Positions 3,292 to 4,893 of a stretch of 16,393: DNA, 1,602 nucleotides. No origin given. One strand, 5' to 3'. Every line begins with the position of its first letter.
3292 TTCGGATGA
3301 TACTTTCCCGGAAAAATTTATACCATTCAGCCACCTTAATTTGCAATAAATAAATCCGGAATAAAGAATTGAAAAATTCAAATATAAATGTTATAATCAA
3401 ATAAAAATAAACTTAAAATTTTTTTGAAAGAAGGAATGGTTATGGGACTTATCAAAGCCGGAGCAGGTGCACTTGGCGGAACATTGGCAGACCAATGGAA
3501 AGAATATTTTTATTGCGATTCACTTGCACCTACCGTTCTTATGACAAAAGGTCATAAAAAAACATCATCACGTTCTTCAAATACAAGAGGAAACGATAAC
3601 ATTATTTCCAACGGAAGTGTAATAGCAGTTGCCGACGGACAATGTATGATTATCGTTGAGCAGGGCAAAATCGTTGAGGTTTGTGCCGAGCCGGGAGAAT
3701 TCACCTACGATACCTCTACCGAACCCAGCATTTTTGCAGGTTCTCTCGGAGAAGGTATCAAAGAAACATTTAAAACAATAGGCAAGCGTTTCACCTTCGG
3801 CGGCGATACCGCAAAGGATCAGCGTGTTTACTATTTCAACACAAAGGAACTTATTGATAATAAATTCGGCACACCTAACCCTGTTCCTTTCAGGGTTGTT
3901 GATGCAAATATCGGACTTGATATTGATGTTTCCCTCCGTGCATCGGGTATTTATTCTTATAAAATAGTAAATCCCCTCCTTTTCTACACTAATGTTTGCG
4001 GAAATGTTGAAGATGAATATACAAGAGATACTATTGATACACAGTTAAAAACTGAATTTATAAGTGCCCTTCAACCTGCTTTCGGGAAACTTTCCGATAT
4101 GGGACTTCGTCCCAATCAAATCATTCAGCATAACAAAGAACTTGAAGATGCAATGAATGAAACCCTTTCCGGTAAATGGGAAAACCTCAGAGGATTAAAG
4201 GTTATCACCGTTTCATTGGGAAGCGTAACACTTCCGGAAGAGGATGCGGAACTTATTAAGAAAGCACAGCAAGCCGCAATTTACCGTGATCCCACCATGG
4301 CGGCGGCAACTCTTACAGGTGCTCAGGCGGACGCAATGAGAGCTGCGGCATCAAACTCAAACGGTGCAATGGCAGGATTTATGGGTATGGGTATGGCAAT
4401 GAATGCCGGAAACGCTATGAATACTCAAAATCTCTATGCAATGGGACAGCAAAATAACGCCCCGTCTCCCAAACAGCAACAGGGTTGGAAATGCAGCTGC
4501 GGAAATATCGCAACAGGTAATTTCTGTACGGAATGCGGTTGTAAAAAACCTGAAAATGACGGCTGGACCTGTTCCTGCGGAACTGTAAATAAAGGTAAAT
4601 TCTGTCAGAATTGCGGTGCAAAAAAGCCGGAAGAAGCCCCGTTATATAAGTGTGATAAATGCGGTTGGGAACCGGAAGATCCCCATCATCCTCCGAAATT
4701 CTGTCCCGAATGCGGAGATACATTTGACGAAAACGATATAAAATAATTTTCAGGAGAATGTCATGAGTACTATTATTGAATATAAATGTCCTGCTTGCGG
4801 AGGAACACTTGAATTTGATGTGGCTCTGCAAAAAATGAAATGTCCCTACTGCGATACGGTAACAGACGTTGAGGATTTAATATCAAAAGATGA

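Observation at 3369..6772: PspA-less YdjI/YdjG/YdjH-type membrane module (SPFH + double zinc-ribbon anchor + TPM protein) behind a near-consensus promoter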

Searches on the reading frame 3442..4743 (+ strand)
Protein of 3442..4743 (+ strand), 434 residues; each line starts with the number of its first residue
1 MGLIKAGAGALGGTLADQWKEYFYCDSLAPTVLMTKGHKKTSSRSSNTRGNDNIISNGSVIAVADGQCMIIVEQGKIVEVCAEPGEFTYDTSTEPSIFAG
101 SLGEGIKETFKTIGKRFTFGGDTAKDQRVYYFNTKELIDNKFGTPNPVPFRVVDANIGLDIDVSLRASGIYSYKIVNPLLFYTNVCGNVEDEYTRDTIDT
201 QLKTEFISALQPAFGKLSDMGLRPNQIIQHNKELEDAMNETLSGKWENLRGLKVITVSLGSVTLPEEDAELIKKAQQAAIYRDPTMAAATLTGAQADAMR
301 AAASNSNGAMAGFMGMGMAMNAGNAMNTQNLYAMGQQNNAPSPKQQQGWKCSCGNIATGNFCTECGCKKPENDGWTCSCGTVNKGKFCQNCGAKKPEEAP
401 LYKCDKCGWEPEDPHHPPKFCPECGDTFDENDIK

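Call 7: search_protein_families(library=pfam, proteins=[window:3442-4743:+], max_evalue=0.01)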
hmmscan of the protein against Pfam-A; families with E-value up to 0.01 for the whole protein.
window:3442-4743:+ (434 aa): 2 families
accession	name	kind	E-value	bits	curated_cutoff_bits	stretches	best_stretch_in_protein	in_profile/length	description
PF13421.11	Band_7_1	-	5.4e-19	69.1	24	1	52-276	8-207/211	SPFH domain-Band 7 family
PF01145.31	Band_7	-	2e-06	28.4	23.6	1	163-282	58-165/176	SPFH domain / Band 7 family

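Call 8: search_protein_families(library=ncbifam, proteins=[window:3442-4743:+], max_evalue=0.01)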
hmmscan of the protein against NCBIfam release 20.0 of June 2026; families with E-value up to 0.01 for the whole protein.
window:3442-4743:+ (434 aa): 0 families

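Call 10: find_homologous_proteins(query=window:3442-4743:+, max_evalue=0.00001)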
Query window:3442-4743:+ (434 aa): 8000 proteins with E <= 0.00001 among 8000 candidates; the best 120 are listed.
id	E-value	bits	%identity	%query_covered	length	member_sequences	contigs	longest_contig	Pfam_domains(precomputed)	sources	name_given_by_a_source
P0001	0.0e+0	1016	100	100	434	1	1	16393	PF01145.32,PF13421.12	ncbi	-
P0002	6.0e-246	834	80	100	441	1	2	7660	PF01145.32,PF13421.12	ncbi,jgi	jgi:membrane protease subunit (stomatin/prohibitin family)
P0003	1.0e-243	827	79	100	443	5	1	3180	PF01145.32,PF13421.12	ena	-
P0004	4.6e-243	825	68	100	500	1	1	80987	PF01145.32,PF13421.12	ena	-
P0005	3.6e-242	822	79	100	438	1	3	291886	PF13421.12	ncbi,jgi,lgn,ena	-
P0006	2.7e-241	819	74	100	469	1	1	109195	PF13421.12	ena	-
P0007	4.2e-241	818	80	100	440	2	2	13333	PF01145.32,PF13421.12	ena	-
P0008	5.7e-241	818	74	100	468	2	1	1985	PF13421.12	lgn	-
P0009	6.7e-241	818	79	100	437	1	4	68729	PF13421.12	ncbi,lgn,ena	-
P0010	8.0e-241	817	75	100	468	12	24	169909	PF13421.12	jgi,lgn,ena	-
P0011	9.4e-241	817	75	100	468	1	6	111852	PF13421.12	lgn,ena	-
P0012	1.2e-240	817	74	100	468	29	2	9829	PF13421.12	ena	-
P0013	6.3e-240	814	71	100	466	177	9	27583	PF13421.12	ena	-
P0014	8.7e-240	814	79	100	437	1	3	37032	PF13421.12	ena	-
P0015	1.2e-239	814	73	100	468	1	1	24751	PF12773.14,PF13421.12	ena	-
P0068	2.8e-237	806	78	100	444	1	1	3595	PF13421.12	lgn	-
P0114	2.4e-236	803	72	100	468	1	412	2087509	PF01145.32,PF13421.12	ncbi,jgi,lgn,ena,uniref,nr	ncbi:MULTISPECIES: SPFH domain-containing protein [Eubacterium]|uniref:SPFH domain-containing protei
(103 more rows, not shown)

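Call 17: find_encoding_contigs(protein=P0001, flank=10000, max_places=3)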
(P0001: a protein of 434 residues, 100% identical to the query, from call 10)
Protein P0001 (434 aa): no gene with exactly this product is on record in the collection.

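Call 18: find_encoding_contigs(protein=P0114, flank=10000, max_places=3)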
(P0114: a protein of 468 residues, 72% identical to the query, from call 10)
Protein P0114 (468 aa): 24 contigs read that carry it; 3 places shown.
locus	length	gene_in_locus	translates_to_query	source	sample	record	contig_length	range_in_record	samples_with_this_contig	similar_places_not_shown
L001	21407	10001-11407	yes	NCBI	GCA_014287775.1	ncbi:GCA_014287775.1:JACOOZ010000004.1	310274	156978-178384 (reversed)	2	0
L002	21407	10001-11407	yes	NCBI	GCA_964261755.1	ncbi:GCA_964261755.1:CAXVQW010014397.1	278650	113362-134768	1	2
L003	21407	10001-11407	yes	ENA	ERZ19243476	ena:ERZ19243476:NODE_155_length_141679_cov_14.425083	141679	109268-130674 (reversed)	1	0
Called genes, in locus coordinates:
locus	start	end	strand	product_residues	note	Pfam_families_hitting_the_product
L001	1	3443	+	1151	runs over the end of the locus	PF22815:CatAgl_D1, PF22816:CatAgl_D2, PF13229:Beta_helix, PF07705:CARDB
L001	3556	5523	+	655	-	PF00754:F5_F8_type_C, PF22633:F5_F8_type_C_2, PF02156:Glyco_hydro_26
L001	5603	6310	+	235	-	PF01520:Amidase_3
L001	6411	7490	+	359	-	PF01300:Sua5_yciO_yrdC, PF03481:Sua5_C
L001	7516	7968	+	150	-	PF01451:LMWPc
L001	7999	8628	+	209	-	PF14681:UPRTase, PF00156:Pribosyltran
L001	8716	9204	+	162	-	PF00383:dCMP_cyt_deam_1, PF14437:MafB19-deam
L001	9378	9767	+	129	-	-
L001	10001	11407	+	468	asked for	PF13421:Band_7_1, PF01145:Band_7 (faint)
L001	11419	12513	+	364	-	-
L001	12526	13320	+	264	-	PF04536:TPM_phosphatase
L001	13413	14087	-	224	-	PF03006:HlyIII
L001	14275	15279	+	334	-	PF21194:TadZ-like_ARD (faint)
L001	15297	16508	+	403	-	PF00437:T2SSE, PF27713:UCP018868 (weak)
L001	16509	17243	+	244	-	-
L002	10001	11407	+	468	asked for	PF13421:Band_7_1, PF01145:Band_7 (faint)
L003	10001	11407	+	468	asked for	PF13421:Band_7_1, PF01145:Band_7 (faint)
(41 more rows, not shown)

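Call 20: search_dna_similar(query=window:3442-4743:+, collection=plasmids, mode=protein, max_rows=40, rows=spread)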
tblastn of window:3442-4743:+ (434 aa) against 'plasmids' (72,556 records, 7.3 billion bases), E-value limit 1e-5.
Records with a match: 150; places in all: 150; records where one place covers at least 80% of the query: 0.
Best place of each record, by identity: <60% 150.
By first word of the organism name: Ralstonia 134; Paracoccus 5; Burkholderia 3; Vibrio 3; Monoglobus 1; Enterococcus 1; Comamonas 1; Gemmatirosa 1; Pseudorhodobacter 1.
By predicted mobility (MOB-suite, as given by PLSDB): mobilizable 105; non-mobilizable 42; conjugative 3.
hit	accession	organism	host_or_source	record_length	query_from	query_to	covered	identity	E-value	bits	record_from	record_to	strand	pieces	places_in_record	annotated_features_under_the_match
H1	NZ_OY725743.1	Monoglobus pectinilyticus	-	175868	1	430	79%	44.6%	6e-66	316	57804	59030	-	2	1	SPFH domain-containing protein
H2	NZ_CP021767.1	Ralstonia solanacearum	Solanum lycopersicum,Tomato with ...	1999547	51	267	50%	32.6%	7e-18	94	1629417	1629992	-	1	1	none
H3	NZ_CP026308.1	Ralstonia solanacearum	Musa sp.,pure culture,plants with Moko ...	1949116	51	267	50%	32.6%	1e-17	93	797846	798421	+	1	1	none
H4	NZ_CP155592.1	Ralstonia solanacearum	Musa sp.,cell culture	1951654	51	267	50%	32.6%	1e-17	93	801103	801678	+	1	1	none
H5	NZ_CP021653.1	Ralstonia solanacearum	Solanum lycopersicum,Tomato with ...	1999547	51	267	50%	32.6%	1e-17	93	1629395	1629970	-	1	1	none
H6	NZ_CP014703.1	Ralstonia solanacearum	Solanum tuberosum,cell culture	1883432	51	267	50%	32.6%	2e-17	93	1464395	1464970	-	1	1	none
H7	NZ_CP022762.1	Ralstonia solanacearum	Solanum tuberosum,single cell,Potato ...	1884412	51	267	50%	32.6%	2e-17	93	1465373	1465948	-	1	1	none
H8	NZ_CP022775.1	Ralstonia solanacearum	Solanum tuberosum,single cell,Potato ...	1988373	51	267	50%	32.6%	2e-17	92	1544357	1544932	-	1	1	none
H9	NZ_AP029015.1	Ralstonia pseudosolanacearum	-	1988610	51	267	50%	32.6%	2e-17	92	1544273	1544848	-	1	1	none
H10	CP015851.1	Ralstonia solanacearum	Rhizoma kaempferiae,cell culture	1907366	51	267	50%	32.1%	4e-16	89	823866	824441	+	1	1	membrane protein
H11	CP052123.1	Ralstonia solanacearum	tomato,cell culture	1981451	51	267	50%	32.1%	4e-16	89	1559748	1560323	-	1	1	hypothetical protein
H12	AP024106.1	Ralstonia solanacearum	-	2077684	51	267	50%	32.1%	4e-16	89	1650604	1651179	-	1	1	hypothetical protein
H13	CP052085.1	Ralstonia solanacearum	tomato,cell culture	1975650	51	267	50%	32.1%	4e-16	89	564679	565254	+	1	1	none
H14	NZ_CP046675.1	Ralstonia nicotianae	tobacco,cell culture,leaf veins ...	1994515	51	267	50%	32.1%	4e-16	89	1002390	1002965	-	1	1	none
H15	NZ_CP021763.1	Ralstonia pseudosolanacearum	Solanum lycopersicum,Tomato with ...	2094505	51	267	50%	32.1%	4e-16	89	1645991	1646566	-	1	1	none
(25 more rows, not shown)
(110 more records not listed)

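Call 22: get_annotated_region(hit=H1, flank=6000)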
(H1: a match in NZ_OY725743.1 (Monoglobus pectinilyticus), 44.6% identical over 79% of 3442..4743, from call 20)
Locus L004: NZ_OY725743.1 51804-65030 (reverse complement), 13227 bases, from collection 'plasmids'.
description: Monoglobus pectinilyticus strain Ruminococcaceae species TSDC17.2-1.2 plasmid 19, complete sequence
organism: Monoglobus pectinilyticus (NCBI taxid 1981510)
taxonomy: Bacteria; Bacillota; Clostridia; Monoglobales; Monoglobaceae; Monoglobus; Monoglobus pectinilyticus
host: -; source: -; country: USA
typing (MOB-suite, as given by PLSDB): non-mobilizable
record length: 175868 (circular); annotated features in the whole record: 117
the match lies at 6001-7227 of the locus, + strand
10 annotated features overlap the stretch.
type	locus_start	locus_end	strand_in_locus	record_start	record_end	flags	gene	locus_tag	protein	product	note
CDS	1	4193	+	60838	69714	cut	-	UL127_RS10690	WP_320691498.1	pectinesterase family protein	GO:0042545 - cell wall modification [Evidence IEA]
CDS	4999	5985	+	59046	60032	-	-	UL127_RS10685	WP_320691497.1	TIM44-like domain-containing protein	-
CDS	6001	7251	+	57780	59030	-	-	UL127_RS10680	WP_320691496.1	SPFH domain-containing protein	-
CDS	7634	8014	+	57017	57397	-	-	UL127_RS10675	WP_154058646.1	hypothetical protein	-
CDS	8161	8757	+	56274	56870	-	lepB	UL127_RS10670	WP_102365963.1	signal peptidase I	GO:0009306 - protein secretion [Evidence IEA]; GO:0006465 - signal peptide processing [Evidence IEA]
CDS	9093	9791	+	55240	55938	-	-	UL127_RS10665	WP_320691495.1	sugar transferase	GO:0006486 - protein glycosylation [Evidence IEA]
CDS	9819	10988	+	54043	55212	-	-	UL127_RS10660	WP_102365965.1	nucleotide sugar dehydrogenase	GO:0000271 - polysaccharide biosynthetic process [Evidence IEA]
CDS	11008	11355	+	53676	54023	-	-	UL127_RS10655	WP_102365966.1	Hpt domain-containing protein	GO:0000160 - phosphorelay signal transduction system [Evidence IEA]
CDS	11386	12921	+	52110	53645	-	-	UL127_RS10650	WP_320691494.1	HD domain-containing phosphohydrolase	-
CDS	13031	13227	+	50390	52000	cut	-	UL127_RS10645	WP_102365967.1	lipopolysaccharide biosynthesis protein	-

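Call 25: search_protein_representatives(protein=window:3442-4743:+)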
Query: 434 residues. Proteins with E-value up to 0.001 (for the whole library): 4070; up to 1e-10: 1986; up to 1e-30: 682. The best 150 are listed.
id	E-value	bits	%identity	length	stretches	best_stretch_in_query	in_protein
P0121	3.1e-179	612.8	64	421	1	1-426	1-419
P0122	3.0e-156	537.0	53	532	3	2-398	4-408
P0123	2.0e-152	524.5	78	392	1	1-291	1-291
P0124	2.2e-152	524.3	54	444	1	1-432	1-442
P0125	1.1e-146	505.5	56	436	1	1-428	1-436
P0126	2.9e-139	481.1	62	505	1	1-347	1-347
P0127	9.7e-139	479.3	56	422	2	1-396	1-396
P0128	2.6e-134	464.7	52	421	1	1-432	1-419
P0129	2.1e-133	461.7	50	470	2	1-401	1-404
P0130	1.0e-131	456.2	75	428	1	15-270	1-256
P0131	9.6e-130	449.7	51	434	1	1-425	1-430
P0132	1.7e-128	445.6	50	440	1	1-434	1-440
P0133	1.7e-128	445.6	52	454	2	2-397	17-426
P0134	1.7e-125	435.7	53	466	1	1-434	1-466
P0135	1.7e-125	435.7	75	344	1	1-258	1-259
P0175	1.7e-102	359.9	42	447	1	13-433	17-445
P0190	1.5e-91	323.8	44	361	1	1-370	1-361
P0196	6.5e-90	318.4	43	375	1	1-396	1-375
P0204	2.9e-88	313.0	47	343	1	6-326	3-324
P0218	1.6e-84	300.7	43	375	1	1-393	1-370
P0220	7.6e-84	298.4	42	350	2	1-317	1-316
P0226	3.4e-82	293.0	47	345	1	1-328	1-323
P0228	1.1e-81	291.4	44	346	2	1-323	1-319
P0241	1.3e-78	281.2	40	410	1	1-425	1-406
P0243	2.6e-78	280.2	44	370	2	1-317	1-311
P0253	5.6e-76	272.5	39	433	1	1-426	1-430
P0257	2.5e-75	270.4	46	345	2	1-307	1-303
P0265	1.3e-73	264.7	42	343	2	1-314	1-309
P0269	2.4e-73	263.8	38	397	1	1-396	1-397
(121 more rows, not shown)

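Call 29: find_related_loci(query=A2, collection=genome_contigs, flank=10000)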
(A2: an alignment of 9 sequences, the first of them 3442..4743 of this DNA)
Query A2 (434 aa) in genome_contigs; peptide patterns used: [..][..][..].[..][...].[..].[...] (x = any residue, [..] = any of these).
600 stretches matched a pattern (row limit reached: there are more); 598 encode a relative of the query (tblastn E <= 1e-3); the best 80 are kept; 80 distinct loci.
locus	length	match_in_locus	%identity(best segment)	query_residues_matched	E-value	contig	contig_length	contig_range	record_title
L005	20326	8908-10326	70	1-434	0e+0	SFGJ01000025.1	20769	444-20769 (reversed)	MAG: Clostridiales bacterium isolate W0P5.003 Contig865, whole genome shotgun sequence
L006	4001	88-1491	72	1-434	0e+0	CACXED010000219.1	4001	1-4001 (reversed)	MAG: uncultured Ruminococcus sp. isolate RUG11171 genome assembly, contig: RUG11171_asm_219, whole genome shotgun sequen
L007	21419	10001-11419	72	1-432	0e+0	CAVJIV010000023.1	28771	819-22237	bacterium isolate G02627-L1_cleanbin_000004 genome assembly, contig: Spades_G02627-L1_contig_446, whole genome shotgun s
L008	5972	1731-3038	77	1-432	0e+0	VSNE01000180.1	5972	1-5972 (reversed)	MAG: Lachnospiraceae bacterium isolate S9761_S13_bin.16 S9761_S13_S9761_S13_bin.16_contig_180, whole genome shotgun sequ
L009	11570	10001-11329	73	1-434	0e+0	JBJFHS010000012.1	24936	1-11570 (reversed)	MAG: Eubacteriales bacterium isolate PUUB42_bin.021 NODE_1072_length_24936_cov_5.895503, whole genome shotgun sequence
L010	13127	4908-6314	71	1-432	0e+0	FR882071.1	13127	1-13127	Ruminococcus sp. CAG:563 genomic scaffold, scf85, whole genome shotgun sequence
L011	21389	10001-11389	73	1-432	0e+0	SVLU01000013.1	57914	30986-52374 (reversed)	MAG: Oscillospiraceae bacterium isolate SIG495 NODE_12773_length_57914_cov_2.429353, whole genome shotgun sequence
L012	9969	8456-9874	72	1-434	0e+0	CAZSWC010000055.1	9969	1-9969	MAG TPA_asm: uncultured Lachnospiraceae bacterium isolate SRP350583_co1_328 genome assembly, contig: NODE_11400_length_9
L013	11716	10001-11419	71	1-434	0e+0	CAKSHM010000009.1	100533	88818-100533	MAG: uncultured Eubacteriales bacterium isolate REFINED_METABAT215_TOP10_CONTIGS_1500_ASSEMBLY_K77_MERGED__Hadza_MoBio_h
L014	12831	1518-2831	73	1-434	0e+0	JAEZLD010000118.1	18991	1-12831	MAG: Bacillota bacterium isolate OH_CDB_59 k127_1549685, whole genome shotgun sequence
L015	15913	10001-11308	75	1-434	0e+0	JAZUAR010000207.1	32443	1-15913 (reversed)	MAG: Candidatus Avispirillum sp. isolate T1900045319_YK20190008.MAGScoT_cleanbin_000034 SGB_6339_k141_193920, whole geno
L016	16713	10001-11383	70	1-434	0e+0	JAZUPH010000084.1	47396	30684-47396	MAG: Oscillospiraceae bacterium isolate T1900044868_TS20190334.MAGScoT_cleanbin_000006 SGB_3144_k141_2095598, whole geno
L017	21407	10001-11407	72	1-433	0e+0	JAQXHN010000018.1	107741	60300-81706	MAG: Clostridia bacterium isolate SUG1201 k141_8150141, whole genome shotgun sequence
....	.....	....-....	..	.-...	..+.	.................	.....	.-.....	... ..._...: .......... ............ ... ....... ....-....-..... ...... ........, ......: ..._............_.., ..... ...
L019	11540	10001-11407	71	1-432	0e+0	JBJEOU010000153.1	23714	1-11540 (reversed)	MAG: Ruminococcus sp. isolate PUUB48_bin.035 NODE_859_length_23714_cov_8.899911, whole genome shotgun sequence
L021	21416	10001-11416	67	1-433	0e+0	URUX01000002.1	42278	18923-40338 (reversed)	uncultured Clostridium sp. isolate UMGS1370 genome assembly, contig: NODE_496_length_42278_cov_3.677616, whole genome sh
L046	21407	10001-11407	67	1-434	0e+0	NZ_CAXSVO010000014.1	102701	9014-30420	Ruminococcus sp. 5_1_39BFAA isolate CC00328 CC00328_14_NODE_14_length_102701_cov_104.298624, whole genome shotgun sequen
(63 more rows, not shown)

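Call 30: list_cluster_members(proteins=[P0204, P0220, P0226, P0228, P0257, P0265, P0190, P0196, P0218, P0243])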
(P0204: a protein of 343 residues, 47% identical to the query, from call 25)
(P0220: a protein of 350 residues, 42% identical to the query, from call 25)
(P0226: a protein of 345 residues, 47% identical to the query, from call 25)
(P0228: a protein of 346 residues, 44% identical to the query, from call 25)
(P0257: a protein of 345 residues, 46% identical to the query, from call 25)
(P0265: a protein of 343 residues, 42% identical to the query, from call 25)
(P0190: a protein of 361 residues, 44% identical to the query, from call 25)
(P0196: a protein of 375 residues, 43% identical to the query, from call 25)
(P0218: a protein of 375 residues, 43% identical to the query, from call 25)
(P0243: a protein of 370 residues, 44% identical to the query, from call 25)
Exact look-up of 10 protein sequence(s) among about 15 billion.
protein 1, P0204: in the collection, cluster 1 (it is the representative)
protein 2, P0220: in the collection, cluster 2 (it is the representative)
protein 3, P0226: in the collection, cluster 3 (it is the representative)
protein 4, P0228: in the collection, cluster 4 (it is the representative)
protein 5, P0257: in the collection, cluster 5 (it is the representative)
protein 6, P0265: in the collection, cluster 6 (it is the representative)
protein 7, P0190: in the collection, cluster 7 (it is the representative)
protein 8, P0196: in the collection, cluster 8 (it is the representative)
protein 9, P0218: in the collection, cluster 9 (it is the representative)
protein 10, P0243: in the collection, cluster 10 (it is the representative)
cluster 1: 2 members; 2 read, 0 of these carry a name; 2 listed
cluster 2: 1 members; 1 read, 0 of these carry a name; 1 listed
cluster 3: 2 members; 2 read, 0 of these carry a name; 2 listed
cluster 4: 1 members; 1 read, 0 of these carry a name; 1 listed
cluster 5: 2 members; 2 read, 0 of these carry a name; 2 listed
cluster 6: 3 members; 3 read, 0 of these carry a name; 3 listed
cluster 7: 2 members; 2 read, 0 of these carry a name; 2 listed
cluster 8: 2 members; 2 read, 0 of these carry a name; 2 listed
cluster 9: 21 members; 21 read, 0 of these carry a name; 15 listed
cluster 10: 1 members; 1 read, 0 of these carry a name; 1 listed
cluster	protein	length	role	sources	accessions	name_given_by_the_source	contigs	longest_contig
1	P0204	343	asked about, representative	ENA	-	-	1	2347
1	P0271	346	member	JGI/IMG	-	-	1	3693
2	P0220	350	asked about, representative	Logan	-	-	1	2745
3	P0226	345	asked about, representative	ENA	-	-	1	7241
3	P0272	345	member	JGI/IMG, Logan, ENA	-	-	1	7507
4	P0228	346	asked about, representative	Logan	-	-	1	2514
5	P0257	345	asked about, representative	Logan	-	-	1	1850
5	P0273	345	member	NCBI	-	-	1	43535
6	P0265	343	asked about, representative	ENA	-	-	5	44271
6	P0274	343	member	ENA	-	-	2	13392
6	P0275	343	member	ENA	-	-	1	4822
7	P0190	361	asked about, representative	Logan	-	-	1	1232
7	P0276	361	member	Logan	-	-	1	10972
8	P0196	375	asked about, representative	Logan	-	-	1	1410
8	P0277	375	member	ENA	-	-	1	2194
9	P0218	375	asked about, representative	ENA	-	-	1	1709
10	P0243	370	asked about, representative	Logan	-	-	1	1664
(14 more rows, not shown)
